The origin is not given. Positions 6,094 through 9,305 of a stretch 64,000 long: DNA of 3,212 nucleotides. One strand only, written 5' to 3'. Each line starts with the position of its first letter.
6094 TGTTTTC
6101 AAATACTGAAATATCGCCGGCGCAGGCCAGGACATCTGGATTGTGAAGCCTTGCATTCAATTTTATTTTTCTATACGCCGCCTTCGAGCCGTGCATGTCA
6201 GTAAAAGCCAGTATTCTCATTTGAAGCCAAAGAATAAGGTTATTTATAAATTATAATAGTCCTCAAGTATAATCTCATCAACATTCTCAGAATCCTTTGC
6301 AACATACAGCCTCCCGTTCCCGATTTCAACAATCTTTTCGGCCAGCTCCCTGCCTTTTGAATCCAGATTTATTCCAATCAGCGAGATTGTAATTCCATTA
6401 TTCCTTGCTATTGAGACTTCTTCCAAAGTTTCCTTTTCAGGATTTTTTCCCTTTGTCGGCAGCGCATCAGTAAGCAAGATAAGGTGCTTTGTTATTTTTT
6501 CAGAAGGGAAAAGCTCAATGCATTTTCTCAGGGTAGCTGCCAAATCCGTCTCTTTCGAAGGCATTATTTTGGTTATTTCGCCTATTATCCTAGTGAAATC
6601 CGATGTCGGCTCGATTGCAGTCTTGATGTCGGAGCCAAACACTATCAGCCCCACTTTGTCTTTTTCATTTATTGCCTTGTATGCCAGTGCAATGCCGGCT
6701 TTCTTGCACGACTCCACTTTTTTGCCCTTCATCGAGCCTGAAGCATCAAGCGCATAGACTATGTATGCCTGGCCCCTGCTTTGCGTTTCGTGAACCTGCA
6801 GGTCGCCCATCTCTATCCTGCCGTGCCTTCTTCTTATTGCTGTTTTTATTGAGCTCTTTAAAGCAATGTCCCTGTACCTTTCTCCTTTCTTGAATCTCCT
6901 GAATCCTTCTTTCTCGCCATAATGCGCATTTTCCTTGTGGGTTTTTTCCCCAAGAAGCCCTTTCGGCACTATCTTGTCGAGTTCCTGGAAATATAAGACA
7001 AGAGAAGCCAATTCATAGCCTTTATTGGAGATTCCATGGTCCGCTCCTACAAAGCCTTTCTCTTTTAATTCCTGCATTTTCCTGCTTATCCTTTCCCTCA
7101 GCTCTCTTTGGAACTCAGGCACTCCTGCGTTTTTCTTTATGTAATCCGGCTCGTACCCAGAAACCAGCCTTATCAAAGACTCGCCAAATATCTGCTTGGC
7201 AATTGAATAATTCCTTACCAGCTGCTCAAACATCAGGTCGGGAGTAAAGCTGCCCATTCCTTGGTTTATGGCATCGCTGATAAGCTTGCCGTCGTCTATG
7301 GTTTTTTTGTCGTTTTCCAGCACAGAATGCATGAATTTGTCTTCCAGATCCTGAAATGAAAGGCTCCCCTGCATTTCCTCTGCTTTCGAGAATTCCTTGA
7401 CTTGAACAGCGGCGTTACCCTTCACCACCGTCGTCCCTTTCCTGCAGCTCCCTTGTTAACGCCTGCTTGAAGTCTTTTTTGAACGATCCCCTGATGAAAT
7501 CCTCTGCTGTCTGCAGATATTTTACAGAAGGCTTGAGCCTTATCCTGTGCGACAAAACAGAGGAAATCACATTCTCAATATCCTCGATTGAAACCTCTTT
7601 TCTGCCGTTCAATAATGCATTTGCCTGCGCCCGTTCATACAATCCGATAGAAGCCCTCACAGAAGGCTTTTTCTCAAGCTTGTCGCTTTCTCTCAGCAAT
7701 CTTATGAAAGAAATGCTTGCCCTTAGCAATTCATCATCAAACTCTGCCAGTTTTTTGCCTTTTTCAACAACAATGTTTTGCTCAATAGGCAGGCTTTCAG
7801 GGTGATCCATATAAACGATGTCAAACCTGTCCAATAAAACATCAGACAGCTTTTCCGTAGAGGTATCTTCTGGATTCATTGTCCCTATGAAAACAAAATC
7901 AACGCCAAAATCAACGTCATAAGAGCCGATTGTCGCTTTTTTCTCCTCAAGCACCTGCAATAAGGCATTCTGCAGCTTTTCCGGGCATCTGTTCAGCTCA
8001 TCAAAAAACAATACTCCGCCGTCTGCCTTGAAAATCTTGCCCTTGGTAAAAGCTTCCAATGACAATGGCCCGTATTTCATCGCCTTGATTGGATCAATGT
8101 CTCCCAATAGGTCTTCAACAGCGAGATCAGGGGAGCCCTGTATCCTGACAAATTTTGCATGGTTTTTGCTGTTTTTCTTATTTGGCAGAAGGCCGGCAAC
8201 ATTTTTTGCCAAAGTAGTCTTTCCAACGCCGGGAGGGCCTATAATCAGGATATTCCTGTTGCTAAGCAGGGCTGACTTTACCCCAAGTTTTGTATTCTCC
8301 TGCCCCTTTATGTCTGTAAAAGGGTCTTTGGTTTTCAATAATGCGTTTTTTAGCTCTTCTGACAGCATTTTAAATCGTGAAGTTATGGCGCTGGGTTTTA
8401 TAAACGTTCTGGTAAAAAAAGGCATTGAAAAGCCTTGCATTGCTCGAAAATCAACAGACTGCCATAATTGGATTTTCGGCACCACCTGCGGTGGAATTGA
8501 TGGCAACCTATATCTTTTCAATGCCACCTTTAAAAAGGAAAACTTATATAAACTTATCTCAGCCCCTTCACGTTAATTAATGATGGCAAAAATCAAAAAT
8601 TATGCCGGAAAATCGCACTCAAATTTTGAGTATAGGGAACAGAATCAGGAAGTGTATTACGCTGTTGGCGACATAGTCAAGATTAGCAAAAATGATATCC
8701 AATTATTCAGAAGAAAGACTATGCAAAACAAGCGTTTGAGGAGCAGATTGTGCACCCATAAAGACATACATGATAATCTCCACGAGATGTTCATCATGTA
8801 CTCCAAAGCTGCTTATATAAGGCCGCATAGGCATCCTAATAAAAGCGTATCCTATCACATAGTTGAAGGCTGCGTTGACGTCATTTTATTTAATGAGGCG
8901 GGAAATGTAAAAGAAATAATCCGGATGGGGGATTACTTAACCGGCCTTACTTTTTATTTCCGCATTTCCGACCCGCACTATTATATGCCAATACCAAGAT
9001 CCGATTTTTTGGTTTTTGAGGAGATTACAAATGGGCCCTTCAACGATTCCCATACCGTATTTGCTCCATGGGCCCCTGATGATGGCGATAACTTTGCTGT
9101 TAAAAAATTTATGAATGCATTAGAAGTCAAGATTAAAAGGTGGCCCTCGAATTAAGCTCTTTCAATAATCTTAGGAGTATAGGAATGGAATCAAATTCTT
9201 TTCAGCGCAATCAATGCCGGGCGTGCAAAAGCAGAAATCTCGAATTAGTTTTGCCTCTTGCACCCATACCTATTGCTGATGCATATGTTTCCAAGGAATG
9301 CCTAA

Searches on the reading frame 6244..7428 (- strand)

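Call 7: search_protein_families(library=pfam, proteins=[window:6244-7428:-], max_evalue=0.00001)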
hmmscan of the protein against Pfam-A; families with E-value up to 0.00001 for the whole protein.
window:6244-7428:- (394 aa): 4 families
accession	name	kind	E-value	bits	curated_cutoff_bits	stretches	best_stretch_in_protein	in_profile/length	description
PF00092.34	VWA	-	1.5e-13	51.8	23.8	1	223-386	2-171/174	von Willebrand factor type A domain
PF13519.12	VWA_2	-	9.2e-13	49.2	27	1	224-322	2-106/107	von Willebrand factor type A domain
PF13768.12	VWA_3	-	2.2e-10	41.2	27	1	223-375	3-154/155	von Willebrand factor type A domain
PF01882.25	DUF58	-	4.5e-06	26.5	23.4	1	225-301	40-125/216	Protein of unknown function DUF58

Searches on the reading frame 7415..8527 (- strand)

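Call 7: search_protein_families(library=pfam, proteins=[window:7415-8527:-], max_evalue=0.00001)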
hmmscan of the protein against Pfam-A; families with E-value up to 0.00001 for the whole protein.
window:7415-8527:- (370 aa): 9 families
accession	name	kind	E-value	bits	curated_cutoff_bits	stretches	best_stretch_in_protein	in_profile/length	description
PF07728.20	AAA_5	-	2.2e-20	73.5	22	1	92-235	1-139/139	AAA domain (dynein-related subfamily)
PF01078.27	Mg_chelatase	-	2.2e-19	70.1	20.3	1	70-220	2-159/207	Magnesium chelatase, subunit ChlI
PF07726.17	AAA_3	-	9.8e-18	64.7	27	1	93-235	2-129/131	ATPase family associated with various cellular activities (AAA)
PF17863.7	AAA_lid_2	-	1.5e-12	47.5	22.7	1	282-335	7-60/74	AAA lid domain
PF00158.32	Sigma54_activat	-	3.7e-12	46.7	20.2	1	83-216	15-140/168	Sigma-54 interaction domain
PF00004.35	AAA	-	4.1e-11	43.9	21.2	1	93-238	1-126/131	ATPase family associated with various cellular activities (AAA)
PF00493.29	MCM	-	7e-09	35.6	23.3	1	82-239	49-202/224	MCM P-loop domain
PF07724.20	AAA_2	-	2.8e-08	34.4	27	1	92-216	5-122/166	AAA domain (Cdc48 subfamily)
PF20030.5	bpMoxR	-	4.7e-08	32.8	27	1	85-237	26-166/205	MoxR domain in the MoxR-vWA-beta-propeller ternary systems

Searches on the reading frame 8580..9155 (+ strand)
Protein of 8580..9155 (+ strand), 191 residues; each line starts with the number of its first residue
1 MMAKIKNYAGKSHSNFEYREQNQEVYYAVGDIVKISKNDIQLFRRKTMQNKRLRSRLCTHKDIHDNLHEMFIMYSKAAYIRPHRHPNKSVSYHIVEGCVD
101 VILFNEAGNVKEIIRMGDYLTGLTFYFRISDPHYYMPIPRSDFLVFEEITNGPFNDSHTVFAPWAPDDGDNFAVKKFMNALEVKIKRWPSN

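Call 5: search_protein_families(library=pfam, proteins=[window:8580-9155:+], max_evalue=0.001)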
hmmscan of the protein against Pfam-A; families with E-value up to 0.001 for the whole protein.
window:8580-9155:+ (191 aa): 0 families

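Call 19: search_protein_families(library=ncbifam, proteins=[window:8580-9155:+], max_evalue=0.00001)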
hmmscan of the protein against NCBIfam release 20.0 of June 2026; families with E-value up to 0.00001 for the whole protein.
window:8580-9155:+ (191 aa): 1 family
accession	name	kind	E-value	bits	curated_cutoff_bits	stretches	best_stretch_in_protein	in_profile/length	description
TIGR04366.1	cupin_WbuC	subfamily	8e-33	113.1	42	1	35-166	2-132/132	WbuC family cupin fold metalloprotein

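Call 63: search_protein_families(library=pfam, proteins=[window:8580-9155:+], max_evalue=0.1)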
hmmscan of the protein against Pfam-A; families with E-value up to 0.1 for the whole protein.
window:8580-9155:+ (191 aa): 1 family
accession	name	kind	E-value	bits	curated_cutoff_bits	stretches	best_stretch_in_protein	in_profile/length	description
PF00190.28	Cupin_1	-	0.059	13.4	22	1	73-134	39-98/151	Cupin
